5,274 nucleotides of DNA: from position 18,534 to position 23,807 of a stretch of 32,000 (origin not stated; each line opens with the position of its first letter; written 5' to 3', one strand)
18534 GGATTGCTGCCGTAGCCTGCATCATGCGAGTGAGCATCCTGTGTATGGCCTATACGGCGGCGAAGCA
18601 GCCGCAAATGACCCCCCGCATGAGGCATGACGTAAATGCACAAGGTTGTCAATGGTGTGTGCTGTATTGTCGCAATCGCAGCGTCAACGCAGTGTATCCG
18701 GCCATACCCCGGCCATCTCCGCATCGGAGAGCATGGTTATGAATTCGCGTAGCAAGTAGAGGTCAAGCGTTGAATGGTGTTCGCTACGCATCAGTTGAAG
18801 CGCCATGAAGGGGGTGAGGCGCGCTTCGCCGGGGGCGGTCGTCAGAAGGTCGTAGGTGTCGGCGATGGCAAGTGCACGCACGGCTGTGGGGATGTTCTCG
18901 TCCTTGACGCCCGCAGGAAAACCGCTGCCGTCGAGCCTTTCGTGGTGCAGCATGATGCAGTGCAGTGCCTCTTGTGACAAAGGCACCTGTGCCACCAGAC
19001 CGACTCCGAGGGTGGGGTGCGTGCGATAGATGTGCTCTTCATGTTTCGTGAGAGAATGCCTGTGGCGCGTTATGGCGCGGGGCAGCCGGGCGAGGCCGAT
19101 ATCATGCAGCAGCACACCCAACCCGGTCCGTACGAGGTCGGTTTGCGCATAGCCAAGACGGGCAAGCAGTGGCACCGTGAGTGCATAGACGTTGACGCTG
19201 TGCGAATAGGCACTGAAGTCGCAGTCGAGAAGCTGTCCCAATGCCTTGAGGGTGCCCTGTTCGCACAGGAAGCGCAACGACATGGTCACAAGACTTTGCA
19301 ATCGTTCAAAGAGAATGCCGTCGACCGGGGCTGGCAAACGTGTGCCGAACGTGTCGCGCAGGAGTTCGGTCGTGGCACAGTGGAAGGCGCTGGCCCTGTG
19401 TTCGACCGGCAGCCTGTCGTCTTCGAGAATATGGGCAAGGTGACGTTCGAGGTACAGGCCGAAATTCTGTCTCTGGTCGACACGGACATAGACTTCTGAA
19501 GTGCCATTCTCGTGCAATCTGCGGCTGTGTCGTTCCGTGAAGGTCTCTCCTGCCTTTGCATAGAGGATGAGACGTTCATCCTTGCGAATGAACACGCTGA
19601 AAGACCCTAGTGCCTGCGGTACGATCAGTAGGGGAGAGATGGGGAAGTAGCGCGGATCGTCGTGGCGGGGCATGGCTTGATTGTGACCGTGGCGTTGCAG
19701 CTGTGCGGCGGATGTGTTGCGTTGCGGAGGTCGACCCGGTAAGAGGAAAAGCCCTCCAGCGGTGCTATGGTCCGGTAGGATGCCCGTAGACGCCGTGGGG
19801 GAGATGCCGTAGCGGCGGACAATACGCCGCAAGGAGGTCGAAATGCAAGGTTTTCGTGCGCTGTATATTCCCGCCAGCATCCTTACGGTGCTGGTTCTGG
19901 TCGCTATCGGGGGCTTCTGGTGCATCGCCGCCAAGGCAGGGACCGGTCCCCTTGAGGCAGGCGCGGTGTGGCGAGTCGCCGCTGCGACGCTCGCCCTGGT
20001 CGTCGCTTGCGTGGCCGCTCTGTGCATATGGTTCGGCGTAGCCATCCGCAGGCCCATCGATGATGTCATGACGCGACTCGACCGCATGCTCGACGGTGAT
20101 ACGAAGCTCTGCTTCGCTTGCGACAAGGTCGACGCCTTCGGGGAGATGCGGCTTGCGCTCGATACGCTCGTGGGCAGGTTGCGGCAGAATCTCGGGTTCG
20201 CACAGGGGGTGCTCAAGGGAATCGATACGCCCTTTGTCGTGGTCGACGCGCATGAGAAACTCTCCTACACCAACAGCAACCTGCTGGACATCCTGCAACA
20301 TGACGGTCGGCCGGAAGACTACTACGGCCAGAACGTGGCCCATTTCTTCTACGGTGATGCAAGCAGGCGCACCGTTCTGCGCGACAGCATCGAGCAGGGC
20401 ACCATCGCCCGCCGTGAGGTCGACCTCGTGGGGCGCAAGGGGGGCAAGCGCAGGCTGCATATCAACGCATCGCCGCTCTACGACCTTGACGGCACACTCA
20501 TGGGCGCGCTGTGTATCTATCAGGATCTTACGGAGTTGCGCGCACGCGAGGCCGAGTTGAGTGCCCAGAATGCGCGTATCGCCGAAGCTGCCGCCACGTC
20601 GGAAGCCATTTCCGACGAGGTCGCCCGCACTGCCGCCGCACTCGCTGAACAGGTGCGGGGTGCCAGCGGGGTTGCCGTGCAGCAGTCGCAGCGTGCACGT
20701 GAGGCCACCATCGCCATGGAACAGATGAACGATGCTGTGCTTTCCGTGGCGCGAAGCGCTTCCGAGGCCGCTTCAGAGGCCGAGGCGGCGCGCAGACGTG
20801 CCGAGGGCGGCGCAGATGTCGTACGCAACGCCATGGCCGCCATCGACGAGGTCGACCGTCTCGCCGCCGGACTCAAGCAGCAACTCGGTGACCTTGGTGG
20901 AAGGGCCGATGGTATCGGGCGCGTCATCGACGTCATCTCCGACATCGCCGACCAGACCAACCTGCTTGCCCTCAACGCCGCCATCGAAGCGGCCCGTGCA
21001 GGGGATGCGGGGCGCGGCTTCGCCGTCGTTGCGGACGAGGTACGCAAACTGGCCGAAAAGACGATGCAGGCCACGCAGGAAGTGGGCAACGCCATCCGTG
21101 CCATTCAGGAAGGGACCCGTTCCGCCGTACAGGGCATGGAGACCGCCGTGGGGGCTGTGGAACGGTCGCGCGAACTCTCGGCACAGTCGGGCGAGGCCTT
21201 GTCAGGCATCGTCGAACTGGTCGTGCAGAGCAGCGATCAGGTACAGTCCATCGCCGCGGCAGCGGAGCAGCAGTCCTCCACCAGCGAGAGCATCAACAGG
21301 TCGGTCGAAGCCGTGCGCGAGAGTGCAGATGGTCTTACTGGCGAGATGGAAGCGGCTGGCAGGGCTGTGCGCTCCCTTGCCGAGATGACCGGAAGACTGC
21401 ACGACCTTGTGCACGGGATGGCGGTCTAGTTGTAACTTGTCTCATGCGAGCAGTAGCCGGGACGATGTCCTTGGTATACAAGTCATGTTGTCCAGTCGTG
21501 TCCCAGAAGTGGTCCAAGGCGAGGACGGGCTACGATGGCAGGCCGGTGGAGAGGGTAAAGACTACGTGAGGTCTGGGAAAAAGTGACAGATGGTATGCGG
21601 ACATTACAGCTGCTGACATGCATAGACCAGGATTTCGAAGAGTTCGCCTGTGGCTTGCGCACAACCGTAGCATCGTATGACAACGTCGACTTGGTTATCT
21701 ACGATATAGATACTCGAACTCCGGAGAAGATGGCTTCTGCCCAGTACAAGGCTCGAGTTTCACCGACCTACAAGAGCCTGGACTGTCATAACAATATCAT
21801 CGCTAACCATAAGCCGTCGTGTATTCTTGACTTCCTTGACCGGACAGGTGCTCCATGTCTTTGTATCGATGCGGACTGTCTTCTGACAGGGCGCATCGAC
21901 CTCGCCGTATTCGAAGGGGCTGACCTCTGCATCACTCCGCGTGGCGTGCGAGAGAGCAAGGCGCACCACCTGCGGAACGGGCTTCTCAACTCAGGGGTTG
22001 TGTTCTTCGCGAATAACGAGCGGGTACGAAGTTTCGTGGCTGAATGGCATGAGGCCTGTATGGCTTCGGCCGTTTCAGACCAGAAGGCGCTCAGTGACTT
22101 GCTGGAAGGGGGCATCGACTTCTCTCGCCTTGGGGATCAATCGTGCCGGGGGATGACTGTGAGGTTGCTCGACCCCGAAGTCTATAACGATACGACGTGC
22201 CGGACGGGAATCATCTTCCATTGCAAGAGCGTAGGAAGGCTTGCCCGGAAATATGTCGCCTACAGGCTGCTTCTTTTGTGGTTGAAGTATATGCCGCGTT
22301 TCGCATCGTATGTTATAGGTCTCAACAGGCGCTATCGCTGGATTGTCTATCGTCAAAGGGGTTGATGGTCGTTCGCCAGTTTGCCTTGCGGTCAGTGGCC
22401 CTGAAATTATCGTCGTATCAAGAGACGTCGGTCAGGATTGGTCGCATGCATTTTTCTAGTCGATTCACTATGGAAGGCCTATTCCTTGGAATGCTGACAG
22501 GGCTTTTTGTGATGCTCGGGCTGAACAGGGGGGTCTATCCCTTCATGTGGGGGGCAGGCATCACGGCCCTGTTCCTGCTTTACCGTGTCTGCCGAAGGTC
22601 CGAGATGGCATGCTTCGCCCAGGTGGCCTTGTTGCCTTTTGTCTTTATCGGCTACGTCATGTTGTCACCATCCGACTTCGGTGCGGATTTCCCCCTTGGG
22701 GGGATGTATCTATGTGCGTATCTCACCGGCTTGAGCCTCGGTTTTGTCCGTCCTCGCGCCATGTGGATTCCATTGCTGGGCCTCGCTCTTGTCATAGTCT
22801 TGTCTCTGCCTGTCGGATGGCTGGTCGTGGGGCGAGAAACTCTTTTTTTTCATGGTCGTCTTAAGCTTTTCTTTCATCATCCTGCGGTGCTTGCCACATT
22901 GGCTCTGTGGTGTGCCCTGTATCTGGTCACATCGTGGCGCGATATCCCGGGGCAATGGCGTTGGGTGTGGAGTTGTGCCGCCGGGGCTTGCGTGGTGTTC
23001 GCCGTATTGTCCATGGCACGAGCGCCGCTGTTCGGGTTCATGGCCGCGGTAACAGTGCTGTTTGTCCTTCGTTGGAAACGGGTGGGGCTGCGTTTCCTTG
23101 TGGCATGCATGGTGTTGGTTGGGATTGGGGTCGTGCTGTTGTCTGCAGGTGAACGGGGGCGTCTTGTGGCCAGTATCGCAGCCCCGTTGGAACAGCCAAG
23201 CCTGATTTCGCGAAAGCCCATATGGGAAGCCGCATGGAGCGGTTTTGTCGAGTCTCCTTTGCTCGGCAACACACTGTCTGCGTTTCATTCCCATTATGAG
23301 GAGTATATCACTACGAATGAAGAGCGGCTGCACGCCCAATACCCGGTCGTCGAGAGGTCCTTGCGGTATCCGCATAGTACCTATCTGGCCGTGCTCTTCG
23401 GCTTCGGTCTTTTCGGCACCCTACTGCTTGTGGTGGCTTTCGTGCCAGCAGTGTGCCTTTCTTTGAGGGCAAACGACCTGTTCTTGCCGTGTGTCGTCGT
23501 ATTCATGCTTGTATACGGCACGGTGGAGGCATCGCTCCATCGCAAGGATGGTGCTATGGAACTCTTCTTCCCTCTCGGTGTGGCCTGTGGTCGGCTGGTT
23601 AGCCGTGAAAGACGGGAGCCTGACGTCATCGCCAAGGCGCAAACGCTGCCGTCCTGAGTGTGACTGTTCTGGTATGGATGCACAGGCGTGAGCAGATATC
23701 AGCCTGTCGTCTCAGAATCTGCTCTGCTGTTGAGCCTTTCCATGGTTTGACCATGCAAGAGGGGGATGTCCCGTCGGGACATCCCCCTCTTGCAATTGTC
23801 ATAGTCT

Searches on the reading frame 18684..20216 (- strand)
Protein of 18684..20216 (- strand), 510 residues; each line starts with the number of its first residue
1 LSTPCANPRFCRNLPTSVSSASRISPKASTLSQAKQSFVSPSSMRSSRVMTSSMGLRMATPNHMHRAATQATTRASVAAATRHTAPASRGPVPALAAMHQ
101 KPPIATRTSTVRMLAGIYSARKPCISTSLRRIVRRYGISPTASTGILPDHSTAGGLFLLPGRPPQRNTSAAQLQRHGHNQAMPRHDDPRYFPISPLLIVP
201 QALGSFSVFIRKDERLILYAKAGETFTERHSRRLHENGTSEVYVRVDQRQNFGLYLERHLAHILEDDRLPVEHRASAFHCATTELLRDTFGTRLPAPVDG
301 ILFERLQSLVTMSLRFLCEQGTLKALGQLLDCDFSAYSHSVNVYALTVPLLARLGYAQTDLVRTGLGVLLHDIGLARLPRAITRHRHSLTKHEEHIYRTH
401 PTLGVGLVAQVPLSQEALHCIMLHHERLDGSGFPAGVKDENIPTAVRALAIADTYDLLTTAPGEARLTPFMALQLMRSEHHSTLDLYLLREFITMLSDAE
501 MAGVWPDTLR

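Call 79: search_protein_families(library=pfam, proteins=[window:18684-20216:-])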
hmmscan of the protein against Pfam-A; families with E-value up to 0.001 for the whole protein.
window:18684-20216:- (510 aa): 2 families
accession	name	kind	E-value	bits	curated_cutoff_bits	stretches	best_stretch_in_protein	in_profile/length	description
PF13487.12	HD_5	-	3.9e-25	89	27.2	1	339-485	17-167/170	HD domain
PF01966.28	HD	-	1.7e-12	48.1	22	1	337-456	2-114/116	HD domain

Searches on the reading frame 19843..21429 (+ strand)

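Call 79: search_protein_families(library=pfam, proteins=[window:19843-21429:+])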
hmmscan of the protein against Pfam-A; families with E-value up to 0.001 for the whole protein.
window:19843-21429:+ (528 aa): 5 families
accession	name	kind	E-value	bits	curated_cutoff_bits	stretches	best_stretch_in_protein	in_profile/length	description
PF00015.26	MCPsignal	-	2.3e-45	155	34.6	1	312-492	3-169/172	Methyl-accepting chemotaxis protein (MCP) signalling domain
PF00989.32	PAS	-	1.1e-08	35.5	22.6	1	122-228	5-112/113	PAS fold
PF13426.13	PAS_9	-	1.8e-08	35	27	1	129-231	2-103/103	PAS domain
PF08448.16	PAS_4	-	3.6e-07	30.8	23.1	1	128-233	5-109/110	PAS fold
PF10046.14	BLOC1_2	-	0.00015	22.5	33.4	0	398-477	5-84/96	Biogenesis of lysosome-related organelles complex-1 subunit 2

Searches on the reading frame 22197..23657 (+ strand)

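Call 79: search_protein_families(library=pfam, proteins=[window:22197-23657:+])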
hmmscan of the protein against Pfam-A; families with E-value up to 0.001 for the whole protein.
window:22197-23657:+ (486 aa): 1 family
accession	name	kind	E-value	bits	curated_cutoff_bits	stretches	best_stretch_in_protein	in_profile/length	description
PF04932.20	Wzy_C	-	1.4e-16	61.1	31.7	1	263-412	4-149/149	O-Antigen ligase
